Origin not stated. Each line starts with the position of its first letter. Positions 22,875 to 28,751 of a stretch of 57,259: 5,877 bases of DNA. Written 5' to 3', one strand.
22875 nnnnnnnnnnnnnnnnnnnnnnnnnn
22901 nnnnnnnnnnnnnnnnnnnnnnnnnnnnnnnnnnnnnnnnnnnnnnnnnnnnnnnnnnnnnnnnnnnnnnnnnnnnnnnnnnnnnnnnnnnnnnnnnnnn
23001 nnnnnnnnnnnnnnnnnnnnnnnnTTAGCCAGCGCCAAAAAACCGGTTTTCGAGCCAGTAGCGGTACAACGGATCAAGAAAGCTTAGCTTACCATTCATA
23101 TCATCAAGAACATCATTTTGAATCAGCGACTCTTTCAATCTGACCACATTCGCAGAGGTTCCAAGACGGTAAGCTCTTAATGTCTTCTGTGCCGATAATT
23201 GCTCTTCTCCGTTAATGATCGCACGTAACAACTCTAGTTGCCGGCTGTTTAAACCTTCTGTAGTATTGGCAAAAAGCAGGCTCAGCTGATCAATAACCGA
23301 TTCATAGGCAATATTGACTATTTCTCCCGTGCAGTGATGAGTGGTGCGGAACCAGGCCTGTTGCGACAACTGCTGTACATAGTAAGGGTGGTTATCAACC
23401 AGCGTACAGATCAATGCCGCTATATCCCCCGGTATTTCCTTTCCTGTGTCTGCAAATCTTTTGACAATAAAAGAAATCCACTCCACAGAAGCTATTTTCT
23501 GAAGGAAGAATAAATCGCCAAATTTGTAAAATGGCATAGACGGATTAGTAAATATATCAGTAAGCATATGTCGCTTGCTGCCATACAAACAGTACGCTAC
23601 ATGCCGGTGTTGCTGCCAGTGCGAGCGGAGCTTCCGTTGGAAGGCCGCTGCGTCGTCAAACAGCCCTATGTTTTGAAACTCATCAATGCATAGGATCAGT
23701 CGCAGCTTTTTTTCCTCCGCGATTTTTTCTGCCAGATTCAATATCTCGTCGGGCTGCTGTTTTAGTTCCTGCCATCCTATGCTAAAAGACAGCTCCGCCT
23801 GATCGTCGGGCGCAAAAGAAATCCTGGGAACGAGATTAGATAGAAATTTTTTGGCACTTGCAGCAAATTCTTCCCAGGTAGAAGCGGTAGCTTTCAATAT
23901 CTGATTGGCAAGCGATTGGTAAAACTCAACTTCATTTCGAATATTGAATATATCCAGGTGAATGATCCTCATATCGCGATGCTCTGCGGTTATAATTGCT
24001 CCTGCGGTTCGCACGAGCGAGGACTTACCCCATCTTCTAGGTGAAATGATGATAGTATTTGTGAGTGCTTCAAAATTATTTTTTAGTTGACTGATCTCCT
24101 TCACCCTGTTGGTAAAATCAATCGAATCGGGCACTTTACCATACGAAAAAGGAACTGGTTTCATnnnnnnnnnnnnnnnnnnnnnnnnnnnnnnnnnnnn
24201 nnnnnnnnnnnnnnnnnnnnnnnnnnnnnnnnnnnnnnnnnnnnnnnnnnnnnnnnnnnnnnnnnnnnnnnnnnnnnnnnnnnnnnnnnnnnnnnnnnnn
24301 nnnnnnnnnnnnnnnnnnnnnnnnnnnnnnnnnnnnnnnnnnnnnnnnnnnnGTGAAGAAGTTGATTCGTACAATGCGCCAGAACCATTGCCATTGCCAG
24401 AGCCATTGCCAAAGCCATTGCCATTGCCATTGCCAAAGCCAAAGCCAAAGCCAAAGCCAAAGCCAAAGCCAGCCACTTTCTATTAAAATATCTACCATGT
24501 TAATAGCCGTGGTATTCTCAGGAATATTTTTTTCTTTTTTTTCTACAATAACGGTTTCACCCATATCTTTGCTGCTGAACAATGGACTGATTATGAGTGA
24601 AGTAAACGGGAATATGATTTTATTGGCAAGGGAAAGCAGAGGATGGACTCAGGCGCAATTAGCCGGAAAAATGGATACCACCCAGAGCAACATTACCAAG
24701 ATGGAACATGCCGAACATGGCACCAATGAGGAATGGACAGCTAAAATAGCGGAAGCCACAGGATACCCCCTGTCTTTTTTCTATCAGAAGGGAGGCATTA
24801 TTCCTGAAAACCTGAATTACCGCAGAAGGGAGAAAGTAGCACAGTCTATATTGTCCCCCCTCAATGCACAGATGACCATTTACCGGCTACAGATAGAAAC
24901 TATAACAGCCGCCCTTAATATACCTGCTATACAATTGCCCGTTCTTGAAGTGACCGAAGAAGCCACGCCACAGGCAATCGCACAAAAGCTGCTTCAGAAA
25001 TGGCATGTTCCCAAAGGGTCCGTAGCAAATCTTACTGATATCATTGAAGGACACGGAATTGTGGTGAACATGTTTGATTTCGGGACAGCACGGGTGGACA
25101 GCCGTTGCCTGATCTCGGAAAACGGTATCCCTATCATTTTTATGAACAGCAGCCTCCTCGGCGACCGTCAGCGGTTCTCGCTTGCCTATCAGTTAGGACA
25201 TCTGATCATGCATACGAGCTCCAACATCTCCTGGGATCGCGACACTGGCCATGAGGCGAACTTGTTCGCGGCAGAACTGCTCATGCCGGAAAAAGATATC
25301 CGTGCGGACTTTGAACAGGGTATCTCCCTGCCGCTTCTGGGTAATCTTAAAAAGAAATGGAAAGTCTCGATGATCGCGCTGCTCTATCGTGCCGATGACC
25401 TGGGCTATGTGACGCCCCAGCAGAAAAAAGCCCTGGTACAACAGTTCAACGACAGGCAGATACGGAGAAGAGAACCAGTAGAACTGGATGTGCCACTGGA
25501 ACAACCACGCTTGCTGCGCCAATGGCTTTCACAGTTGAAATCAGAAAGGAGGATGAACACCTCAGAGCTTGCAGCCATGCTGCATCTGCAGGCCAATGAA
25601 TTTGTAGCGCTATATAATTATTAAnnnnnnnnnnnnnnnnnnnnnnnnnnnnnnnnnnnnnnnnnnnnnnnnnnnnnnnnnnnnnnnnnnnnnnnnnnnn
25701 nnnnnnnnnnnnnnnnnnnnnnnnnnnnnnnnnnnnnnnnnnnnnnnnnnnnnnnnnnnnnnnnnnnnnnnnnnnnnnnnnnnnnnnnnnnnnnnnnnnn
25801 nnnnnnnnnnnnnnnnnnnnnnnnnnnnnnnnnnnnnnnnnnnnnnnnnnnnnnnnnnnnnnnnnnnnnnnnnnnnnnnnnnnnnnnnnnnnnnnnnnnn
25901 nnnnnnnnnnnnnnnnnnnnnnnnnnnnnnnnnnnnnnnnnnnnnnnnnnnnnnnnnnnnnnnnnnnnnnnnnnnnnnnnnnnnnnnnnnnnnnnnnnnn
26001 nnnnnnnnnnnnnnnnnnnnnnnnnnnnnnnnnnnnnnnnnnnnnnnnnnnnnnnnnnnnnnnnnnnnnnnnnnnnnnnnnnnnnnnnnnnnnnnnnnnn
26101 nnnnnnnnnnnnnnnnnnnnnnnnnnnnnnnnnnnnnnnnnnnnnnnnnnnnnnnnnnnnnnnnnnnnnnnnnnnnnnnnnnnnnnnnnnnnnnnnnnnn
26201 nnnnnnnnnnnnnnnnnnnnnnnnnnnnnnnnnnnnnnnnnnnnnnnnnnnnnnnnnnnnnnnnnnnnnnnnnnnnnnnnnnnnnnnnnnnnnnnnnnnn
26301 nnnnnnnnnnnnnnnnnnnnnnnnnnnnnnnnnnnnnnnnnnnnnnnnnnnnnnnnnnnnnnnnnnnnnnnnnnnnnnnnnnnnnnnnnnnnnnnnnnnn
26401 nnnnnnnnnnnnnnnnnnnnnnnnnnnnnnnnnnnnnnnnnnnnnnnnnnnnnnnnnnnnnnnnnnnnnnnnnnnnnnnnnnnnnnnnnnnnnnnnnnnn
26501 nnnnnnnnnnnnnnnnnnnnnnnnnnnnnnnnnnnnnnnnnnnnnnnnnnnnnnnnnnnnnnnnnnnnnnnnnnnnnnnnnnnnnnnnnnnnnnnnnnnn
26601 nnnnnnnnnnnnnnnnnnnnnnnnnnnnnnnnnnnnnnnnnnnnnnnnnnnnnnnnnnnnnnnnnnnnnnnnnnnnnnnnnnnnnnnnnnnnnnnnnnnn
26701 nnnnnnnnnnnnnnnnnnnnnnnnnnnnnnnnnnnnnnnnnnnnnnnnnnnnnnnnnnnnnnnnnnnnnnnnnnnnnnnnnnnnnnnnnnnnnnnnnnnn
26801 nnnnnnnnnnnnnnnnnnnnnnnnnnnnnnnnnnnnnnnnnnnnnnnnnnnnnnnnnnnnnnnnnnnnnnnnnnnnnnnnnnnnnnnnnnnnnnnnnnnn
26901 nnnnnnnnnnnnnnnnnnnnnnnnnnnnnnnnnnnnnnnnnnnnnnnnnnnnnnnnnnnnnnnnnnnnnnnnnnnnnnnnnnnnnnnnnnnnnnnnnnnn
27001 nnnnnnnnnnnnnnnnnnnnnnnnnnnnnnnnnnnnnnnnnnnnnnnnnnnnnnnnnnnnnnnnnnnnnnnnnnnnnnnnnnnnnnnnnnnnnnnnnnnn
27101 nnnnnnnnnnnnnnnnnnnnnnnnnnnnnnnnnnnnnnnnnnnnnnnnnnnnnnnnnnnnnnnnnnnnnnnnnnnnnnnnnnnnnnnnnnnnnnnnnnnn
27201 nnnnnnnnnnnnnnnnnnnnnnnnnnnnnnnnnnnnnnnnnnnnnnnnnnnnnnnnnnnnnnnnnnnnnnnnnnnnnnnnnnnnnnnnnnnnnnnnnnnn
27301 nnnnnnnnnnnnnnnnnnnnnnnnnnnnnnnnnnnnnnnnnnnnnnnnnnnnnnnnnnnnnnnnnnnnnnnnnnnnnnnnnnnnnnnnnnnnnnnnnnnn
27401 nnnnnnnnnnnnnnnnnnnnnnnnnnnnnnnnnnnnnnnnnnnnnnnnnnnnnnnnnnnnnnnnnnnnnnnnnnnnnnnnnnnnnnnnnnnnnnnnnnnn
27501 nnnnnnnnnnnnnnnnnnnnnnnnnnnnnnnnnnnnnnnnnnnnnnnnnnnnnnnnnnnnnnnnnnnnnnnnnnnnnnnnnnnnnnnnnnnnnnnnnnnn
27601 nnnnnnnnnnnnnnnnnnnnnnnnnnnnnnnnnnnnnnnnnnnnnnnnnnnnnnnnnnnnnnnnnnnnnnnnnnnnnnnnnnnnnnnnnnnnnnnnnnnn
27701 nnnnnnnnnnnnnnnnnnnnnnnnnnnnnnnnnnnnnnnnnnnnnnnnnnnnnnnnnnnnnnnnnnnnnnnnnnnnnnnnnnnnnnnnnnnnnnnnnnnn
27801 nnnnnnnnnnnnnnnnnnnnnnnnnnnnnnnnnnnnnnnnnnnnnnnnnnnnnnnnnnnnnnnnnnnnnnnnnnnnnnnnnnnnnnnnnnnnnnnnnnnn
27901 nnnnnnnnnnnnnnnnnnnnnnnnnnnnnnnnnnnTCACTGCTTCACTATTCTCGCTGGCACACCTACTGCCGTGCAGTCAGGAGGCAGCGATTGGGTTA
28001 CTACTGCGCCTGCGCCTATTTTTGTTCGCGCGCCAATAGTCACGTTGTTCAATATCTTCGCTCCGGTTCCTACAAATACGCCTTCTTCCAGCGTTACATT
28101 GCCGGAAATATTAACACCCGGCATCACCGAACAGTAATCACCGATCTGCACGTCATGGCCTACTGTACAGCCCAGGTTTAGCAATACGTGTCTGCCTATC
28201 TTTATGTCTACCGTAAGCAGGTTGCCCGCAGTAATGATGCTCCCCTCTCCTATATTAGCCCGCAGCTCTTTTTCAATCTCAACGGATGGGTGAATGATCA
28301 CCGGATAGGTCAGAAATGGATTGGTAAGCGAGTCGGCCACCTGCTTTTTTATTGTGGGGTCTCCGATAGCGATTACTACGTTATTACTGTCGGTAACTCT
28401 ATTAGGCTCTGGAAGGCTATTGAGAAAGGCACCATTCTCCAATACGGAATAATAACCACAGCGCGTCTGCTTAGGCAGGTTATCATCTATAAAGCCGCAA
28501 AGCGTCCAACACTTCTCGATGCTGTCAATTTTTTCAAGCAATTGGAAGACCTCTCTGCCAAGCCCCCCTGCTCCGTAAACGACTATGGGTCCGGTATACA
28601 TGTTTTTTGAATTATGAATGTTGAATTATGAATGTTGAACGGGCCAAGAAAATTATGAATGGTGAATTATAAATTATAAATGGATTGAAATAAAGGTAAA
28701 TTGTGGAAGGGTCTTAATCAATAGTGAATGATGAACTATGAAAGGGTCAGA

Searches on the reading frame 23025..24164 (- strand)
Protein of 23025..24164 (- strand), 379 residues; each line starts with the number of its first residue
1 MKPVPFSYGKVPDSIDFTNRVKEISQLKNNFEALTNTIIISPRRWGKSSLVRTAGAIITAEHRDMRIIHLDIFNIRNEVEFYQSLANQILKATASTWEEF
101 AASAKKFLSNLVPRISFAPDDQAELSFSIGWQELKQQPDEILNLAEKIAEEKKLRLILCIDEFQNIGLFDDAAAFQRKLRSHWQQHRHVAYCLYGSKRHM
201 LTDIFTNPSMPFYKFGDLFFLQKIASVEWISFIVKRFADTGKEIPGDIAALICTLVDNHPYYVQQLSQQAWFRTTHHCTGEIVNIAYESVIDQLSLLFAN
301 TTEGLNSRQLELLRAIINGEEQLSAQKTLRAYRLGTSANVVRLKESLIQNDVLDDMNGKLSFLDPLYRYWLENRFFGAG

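Call 90: search_protein_families(library=pfam, proteins=[window:23025-24164:-], max_evalue=0.0001)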
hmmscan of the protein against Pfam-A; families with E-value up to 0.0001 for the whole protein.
window:23025-24164:- (379 aa): 2 families
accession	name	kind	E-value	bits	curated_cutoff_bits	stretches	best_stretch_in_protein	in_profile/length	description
PF01637.24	ATPase_2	-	7.3e-08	32.9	33.2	1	17-196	1-155/225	ATPase domain predominantly from Archaea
PF20703.3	nSTAND1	-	4.1e-05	23.8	27.1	0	17-183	16-148/379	Novel STAND NTPase 1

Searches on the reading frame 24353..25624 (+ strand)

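Call 90: search_protein_families(library=pfam, proteins=[window:24353-25624:+], max_evalue=0.0001)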
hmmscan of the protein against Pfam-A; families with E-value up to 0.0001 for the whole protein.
window:24353-25624:+ (423 aa): 4 families
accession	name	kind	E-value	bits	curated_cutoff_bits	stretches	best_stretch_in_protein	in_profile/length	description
PF06114.19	Peptidase_M78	-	8e-22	77.8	22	1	232-347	2-122/123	IrrE N-terminal-like domain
PF12844.13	HTH_19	-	3.3e-07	30.5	30.2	1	86-145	1-60/64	Helix-turn-helix domain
PF01381.28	HTH_3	-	4.5e-06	27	23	1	92-143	4-55/55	Helix-turn-helix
PF13560.12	HTH_31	-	6.7e-06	26.8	27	1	92-137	9-55/64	Helix-turn-helix domain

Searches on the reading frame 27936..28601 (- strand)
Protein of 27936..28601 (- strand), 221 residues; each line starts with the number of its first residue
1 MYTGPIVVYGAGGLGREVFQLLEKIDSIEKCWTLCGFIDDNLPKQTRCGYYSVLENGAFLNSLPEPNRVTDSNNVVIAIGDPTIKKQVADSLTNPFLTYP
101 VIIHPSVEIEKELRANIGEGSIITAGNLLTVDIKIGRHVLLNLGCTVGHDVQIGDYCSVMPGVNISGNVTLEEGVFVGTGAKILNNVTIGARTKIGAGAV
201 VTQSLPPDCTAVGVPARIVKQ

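Call 3: search_protein_families(library=pfam, proteins=[window:27936-28601:-], max_evalue=1)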
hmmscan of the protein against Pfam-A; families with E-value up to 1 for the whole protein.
window:27936-28601:- (221 aa): 5 families
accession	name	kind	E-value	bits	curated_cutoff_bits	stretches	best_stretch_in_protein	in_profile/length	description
PF00132.30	Hexapep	-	3.3e-15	55.5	27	2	168-202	1-35/36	Bacterial transferase hexapeptide (six repeats)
PF17836.7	PglD_N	-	2.2e-12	47.8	23.4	1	6-92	2-78/78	PglD N-terminal domain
PF25084.1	LbH_EIF2B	-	3e-07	30.8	54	2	168-205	3-40/105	EIF2B subunit epsilon LbH domain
PF14602.12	Hexapep_2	-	0.034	14.3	27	1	169-203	2-34/34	Hexapeptide repeat of succinyl-transferase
PF25087.1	GMPPB_C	-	0.035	14.2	39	0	148-177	8-37/110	GMPPB C-terminal domain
